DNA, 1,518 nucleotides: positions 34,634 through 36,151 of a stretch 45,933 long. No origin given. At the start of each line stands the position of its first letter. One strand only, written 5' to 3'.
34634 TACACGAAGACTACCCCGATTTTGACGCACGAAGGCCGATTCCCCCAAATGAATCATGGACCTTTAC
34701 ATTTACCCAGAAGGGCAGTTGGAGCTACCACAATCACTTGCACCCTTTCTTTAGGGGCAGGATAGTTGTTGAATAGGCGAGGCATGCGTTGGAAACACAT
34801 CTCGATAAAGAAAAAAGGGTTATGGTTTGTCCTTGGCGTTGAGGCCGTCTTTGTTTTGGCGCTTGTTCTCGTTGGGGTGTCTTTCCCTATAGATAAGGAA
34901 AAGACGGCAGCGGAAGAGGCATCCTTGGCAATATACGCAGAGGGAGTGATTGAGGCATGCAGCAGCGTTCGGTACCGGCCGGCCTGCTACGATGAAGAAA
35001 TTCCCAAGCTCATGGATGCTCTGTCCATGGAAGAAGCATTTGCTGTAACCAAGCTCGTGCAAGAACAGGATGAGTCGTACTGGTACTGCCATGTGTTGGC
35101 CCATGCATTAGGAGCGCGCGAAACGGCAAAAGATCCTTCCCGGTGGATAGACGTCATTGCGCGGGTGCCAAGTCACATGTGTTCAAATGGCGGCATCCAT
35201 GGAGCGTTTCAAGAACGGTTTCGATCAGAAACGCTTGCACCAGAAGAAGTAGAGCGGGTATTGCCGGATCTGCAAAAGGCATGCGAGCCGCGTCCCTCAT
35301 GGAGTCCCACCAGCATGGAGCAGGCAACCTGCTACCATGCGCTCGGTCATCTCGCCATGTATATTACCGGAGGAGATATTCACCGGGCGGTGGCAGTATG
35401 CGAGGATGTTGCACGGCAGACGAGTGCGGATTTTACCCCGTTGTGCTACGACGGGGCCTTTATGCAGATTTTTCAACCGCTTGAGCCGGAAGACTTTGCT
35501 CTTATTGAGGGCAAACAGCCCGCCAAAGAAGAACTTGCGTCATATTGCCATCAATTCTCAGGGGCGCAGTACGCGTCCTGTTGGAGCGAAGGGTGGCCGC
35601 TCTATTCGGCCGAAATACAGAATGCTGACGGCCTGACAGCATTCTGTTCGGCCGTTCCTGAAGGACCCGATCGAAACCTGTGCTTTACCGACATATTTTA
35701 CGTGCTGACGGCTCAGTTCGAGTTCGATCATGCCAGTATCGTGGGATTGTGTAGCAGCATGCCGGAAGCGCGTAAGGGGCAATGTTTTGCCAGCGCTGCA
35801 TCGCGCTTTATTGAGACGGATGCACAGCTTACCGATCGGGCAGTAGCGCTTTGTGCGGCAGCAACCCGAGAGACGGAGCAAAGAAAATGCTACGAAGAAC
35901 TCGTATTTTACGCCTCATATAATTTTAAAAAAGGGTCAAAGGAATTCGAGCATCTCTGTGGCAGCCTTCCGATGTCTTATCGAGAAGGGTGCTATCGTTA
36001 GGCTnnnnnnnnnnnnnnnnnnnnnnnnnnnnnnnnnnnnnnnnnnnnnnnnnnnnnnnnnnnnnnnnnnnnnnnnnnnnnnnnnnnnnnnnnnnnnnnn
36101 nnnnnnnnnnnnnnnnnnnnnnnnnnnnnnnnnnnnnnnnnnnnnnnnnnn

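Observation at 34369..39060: Gene fission/fusion (Rosetta-stone) link between the HCu domain and the CHR module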

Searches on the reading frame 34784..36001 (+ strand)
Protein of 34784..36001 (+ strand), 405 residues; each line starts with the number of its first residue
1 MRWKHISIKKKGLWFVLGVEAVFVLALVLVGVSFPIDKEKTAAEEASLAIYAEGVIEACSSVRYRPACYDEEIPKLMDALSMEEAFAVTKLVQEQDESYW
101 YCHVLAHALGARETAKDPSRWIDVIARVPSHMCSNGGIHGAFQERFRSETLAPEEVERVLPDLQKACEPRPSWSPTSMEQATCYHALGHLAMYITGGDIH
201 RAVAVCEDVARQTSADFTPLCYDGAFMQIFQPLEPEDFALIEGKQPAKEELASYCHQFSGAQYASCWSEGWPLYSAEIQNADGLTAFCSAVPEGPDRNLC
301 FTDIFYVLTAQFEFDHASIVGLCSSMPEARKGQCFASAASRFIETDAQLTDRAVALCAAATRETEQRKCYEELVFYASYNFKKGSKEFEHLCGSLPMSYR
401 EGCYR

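Call 3: search_protein_families(library=pfam, proteins=[window:34784-36001:+], max_evalue=1)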
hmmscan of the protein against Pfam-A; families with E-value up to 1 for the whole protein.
window:34784-36001:+ (405 aa): 0 families

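Call 9: search_solved_structures(query=window:34784-36001:+, max_evalue=10)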
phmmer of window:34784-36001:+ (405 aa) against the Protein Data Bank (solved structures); distinct sequences matched with E-value up to 10: 0.

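Call 18: find_homologous_proteins(query=window:34784-36001:+, max_evalue=0.001)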
Query window:34784-36001:+ (405 aa): 834 proteins with E <= 0.001 among 8000 candidates; the best 120 are listed.
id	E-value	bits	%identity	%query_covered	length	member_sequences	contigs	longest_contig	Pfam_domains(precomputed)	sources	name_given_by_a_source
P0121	9.3e-278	939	100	100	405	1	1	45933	-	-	-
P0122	4.3e-147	508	59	89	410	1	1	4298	-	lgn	-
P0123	4.9e-143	495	53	97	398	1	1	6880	-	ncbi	-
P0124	1.1e-142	494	55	94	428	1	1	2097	-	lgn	-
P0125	2.4e-142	493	56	90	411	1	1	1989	-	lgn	-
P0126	3.2e-141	489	54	94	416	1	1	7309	-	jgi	-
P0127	4.7e-141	488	57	94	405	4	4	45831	-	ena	-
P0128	1.6e-138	480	55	90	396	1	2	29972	-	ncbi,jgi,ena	-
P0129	5.1e-138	478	53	97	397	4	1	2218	-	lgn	-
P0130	8.9e-138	478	54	97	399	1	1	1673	-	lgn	-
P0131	1.4e-137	477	53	93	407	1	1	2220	-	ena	-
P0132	1.6e-137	477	53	96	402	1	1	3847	-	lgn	-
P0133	2.2e-137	476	56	89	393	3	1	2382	-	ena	-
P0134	7.6e-137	475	52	98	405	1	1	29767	-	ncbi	ncbi:MAG: hypothetical protein WDZ40_01465 [Candidatus Spechtbacterales bacterium]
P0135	8.6e-137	474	56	89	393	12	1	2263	-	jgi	-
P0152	4.5e-134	465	52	97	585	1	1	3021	PF00535.33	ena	-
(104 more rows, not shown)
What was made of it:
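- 34784..36001 (+): Stand-alone CHR gene, orthogroup A: own anchor (residues 10-39) followed by an all-alpha solenoid with 18 Cys. Invariant His103, His107, His139, His185 and His189. 119 listed homologues at about 50% identity, 118 of them 388-433 aa and one of 585 aa (call 18).
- Checked: 119 listed database homologues of 34784 at about 50% identity include 118 of 388-433 aa and one of 585 aa (P0152, with an extra PF00535 hit) (call 18).
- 118 of its 119 listed homologues are 388-433 aa, consistent with stand-alone proteins (call 18).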

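Call 21: find_related_loci(query=A2, collection=genome_contigs, flank=10000)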
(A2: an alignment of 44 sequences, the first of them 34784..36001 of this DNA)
Query A2 (405 aa) in genome_contigs; peptide patterns used: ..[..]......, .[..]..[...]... (x = any residue, [..] = any of these).
98 stretches matched a pattern; 87 encode a relative of the query (tblastn E <= 1e-3); the best 80 are kept; 77 distinct loci.
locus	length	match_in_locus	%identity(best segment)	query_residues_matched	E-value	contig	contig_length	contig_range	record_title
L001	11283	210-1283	54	47-403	6e-137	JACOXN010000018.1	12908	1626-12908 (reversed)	MAG: Candidatus Giovannonibacteria bacterium isolate NC_groundwater_154_Ag_S-0.1um_46_13 S4_GD2017_2_S1_scaffold_3202, w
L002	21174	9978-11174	50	1-403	1e-136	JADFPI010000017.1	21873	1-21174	MAG: Patescibacteria group bacterium isolate B72T1L10 B72T1L10_NODE3216, whole genome shotgun sequence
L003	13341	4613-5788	51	11-405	1e-136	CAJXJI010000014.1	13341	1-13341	TPA_asm: uncultured bacterium isolate SRR5494785_bin.37_MetaBAT_v2.12.1_MAG genome assembly, contig: NODE_1982_length_13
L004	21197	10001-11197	50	4-405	1e-135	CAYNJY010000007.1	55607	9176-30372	MAG TPA_asm: uncultured Gammaproteobacteria bacterium isolate ERP125453_co1_527 genome assembly, contig: NODE_384_length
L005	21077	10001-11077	53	47-405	2e-134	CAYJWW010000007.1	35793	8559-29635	MAG TPA_asm: uncultured Candidatus Saccharibacteria bacterium isolate ERP125453_co1_514 genome assembly, contig: NODE_93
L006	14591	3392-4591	51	6-403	2e-133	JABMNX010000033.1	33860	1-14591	MAG: Candidatus Kaiserbacteria bacterium isolate bin.102 k141_5050049, whole genome shotgun sequence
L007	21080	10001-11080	52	47-403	2e-133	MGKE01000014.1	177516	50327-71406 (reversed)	MAG: Candidatus Yanofskybacteria bacterium RIFCSPLOWO2_01_FULL_39_28 rifcsplowo2_01_scaffold_72, whole genome shotgun se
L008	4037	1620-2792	48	8-403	3e-136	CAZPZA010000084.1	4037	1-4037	MAG TPA_asm: uncultured Gammaproteobacteria bacterium isolate binchicken_co21_463 genome assembly, contig: NODE_34397_le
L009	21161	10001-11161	51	7-403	4e-133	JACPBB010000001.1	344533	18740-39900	MAG: Parcubacteria group bacterium isolate NC_groundwater_246_Ag_S-0.2um_42_13 S5_GD2017_2_S2_scaffold_4, whole genome s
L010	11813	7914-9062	51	22-403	1e-133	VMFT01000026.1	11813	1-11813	MAG: Parcubacteria group bacterium Gr01-1014_29 G01um101429_scaffold_1801, whole genome shotgun sequence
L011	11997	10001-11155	49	24-403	3e-132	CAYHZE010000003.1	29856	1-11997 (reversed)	MAG TPA_asm: uncultured Candidatus Saccharibacteria bacterium isolate ERP119705_co17_184 genome assembly, contig: NODE_1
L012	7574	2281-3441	49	15-405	6e-132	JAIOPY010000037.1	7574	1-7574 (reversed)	MAG: Candidatus Nomurabacteria bacterium isolate LakeFargette_0920_ALND_MAG_36_7 LacPavin_0920_ALND_scaffold_265628, who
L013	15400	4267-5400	51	26-404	3e-131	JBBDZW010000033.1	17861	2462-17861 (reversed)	MAG: Candidatus Paceibacterota bacterium isolate LejiaD_43_13 Lejia_D_5046_length_17861_cov_7, whole genome shotgun sequ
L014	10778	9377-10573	48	2-403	3e-131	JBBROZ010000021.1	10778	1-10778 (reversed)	MAG: Patescibacteria group bacterium isolate La1_metabat2.361 LA1C_B2.361_k141_1033162L_10778_cov_9.0000, whole genome s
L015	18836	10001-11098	50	40-405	5e-130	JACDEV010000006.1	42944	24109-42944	MAG: Patescibacteria group bacterium isolate MGR_bin369 SD2903_NODE_73_length_42944_cov_1.404839, whole genome shotgun s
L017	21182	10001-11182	48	11-404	3e-129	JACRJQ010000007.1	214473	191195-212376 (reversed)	MAG: Candidatus Taylorbacteria bacterium isolate NC_groundwater_1833_Pr3_B-0.1um_56_22 SR-2_scaffold_141_3025606, whole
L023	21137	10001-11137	50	21-403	9e-126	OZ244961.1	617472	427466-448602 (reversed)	MAG: Candidatus Paceibacterota bacterium isolate 63aa3da3-3836-4a92-b552-87f0a2bd5cc7 genome assembly, chromosome: 1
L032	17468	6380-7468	52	44-403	2e-123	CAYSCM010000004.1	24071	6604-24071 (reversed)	MAG TPA_asm: uncultured Candidatus Saccharibacteria bacterium isolate SRP273308_co1_74 genome assembly, contig: NODE_209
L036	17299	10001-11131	49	37-403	4e-121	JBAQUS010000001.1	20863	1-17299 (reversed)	MAG: Minisyncoccia bacterium isolate MFD03283_ilm_asm_bin6 k127_62446, whole genome shotgun sequence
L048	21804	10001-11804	45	9-403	4e-114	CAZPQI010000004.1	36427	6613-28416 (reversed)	MAG TPA_asm: uncultured Candidatus Saccharibacteria bacterium isolate SRP215229_co1_140 genome assembly, contig: NODE_59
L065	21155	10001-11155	40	9-405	1e-99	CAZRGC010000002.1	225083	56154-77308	MAG TPA_asm: uncultured Gammaproteobacteria bacterium isolate SRP173033_co1_108 genome assembly, contig: NODE_43_length_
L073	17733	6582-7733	40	22-400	7e-93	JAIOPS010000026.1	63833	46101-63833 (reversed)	MAG: Candidatus Kaiserbacteria bacterium isolate LakeFargette_0920_ALND_MAG_55_14 LacPavin_0920_ALND_scaffold_444359, wh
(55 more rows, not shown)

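Call 35: search_protein_families(library=ncbifam, proteins=[window:34784-36001:+], max_evalue=0.1)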
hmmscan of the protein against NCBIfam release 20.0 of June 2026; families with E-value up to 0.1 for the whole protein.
window:34784-36001:+ (405 aa): 0 families

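Call 36: search_solved_structures(query=A2, max_evalue=10, show_alignments=2)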
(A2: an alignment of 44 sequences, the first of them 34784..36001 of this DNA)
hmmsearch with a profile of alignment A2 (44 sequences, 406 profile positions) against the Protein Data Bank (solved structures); distinct sequences matched with E-value up to 10: 0.
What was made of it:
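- Tried and rejected: PDB searches with a single sequence and with a 44-sequence profile, plus Pfam and NCBIfam, all returned nothing (calls 3, 9, 35, 36).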

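Call 39: predict_structure(alignment_id=A2)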
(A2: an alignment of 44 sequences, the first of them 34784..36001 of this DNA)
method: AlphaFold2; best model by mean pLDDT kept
length: 405 residues; sequences in the alignment: 44
mean_pLDDT: 92.4   pTM: 0.85
mean pLDDT of the five models: 92.4, 91.8, 91.2, 91.1, 91.0
residues with pLDDT >= 90: 333; 70-90: 49; 50-70: 17; < 50: 6
segments of 3 or more residues with pLDDT < 50: 1-6
pLDDT, mean of each block of 10 residues (from residue 1): 49 72 89 68 89 98 96 97 95 91 93 96 94 86 86 95 95 94 96 97 97 88 98 92 97 97 97 98 98 94 95 96 98 98 92 98 97 96 95 98 94
secondary structure, 60 per line:
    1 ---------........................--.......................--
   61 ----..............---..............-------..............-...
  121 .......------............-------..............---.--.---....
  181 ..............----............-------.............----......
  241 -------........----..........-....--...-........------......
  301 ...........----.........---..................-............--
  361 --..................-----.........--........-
elements in order: H10-33 H36-58 H65-78 H82-95 H103-116 H118-127 H134-145 H153-166 H177-194 H199-210 H218-230 H235-240 H248-255 H260-269 H271-274 H281-288 H295-311 H316-324 H328-345 H347-358 H363-380 H386-394 H397-404
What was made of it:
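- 34784..36001 (+): AF2 pLDDT 92.4, pTM 0.85, all-helical (call 39).
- On HEAT/ARM/TPR/Sel1 repeat families (for CHR): All-helical solenoid model, pLDDT 92.4 (call 39).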

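Call 41: fold_search(model_id=the predicted structure, library=pdb)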
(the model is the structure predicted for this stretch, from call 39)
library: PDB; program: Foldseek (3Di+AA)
matches with E <= 10: 788; with E <= 0.001: 0
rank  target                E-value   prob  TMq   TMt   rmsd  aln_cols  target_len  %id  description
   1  5xah_B                1.3e-02  0.99  0.25  0.27  17.2       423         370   14  Crystal structure of human Importin4 (released 2018-02-14)
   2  9ijj_AC               1.7e-02  0.96  0.21  0.19  21.8       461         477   12  In situ structure of the central apparatus in mouse sperm axoneme. (released 2025-06-04)
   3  9ijj_AO               2.3e-02  0.96  0.22  0.19  21.3       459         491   12  In situ structure of the central apparatus in mouse sperm axoneme. (released 2025-06-04)
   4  5xbk_B                2.7e-02  0.98  0.27  0.29  16.9       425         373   14  Crystal structure of human Importin4 (released 2018-02-14)
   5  5xah_A                4.4e-02  0.90  0.24  0.25  17.5       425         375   13  Crystal structure of human Importin4 (released 2018-02-14)
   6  7q4o_A                4.4e-02  0.80  0.21  0.13  17.2       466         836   10  Substrate-bound A-like U2 snRNP (released 2022-03-30)
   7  7sqc_D0               5.2e-02  0.89  0.22  0.20  18.1       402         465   11  Ciliary C1 central pair apparatus isolated from Chlamydomonas reinhardtii (released 2022-04-13)
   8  9ijj_AK               5.6e-02  0.85  0.21  0.19  22.0       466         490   13  In situ structure of the central apparatus in mouse sperm axoneme. (released 2025-06-04)
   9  8c6j_S                5.8e-02  0.60  0.16  0.11  29.2       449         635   13  Human spliceosomal PM5 C* complex (released 2023-07-12)
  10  9ijj_AL               7.1e-02  0.85  0.22  0.19  21.0       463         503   12  In situ structure of the central apparatus in mouse sperm axoneme. (released 2025-06-04)
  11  7sqc_H0               7.4e-02  0.84  0.22  0.20  21.1       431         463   10  Ciliary C1 central pair apparatus isolated from Chlamydomonas reinhardtii (released 2022-04-13)
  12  7evn_C                8.0e-02  0.93  0.28  0.17  16.4       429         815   11  The cryo-EM structure of the DDX42-SF3b complex (released 2022-08-03)
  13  9ijj_AD               8.0e-02  0.84  0.22  0.19  21.2       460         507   12  In situ structure of the central apparatus in mouse sperm axoneme. (released 2025-06-04)
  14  9ijj_AQ               8.0e-02  0.75  0.22  0.19  20.9       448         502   12  In situ structure of the central apparatus in mouse sperm axoneme. (released 2025-06-04)
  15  3msv_A                8.3e-02  0.33  0.14  0.16  21.6       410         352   11  The hypoxic regulator of sterol synthesis Nro1 is a nuclear import adaptor (released 2011-04-20)
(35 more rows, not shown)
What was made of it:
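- α-Solenoids usually act as binding scaffolds, and the best fold matches are importin and PP2A-A HEAT/ARM repeats (call 41).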
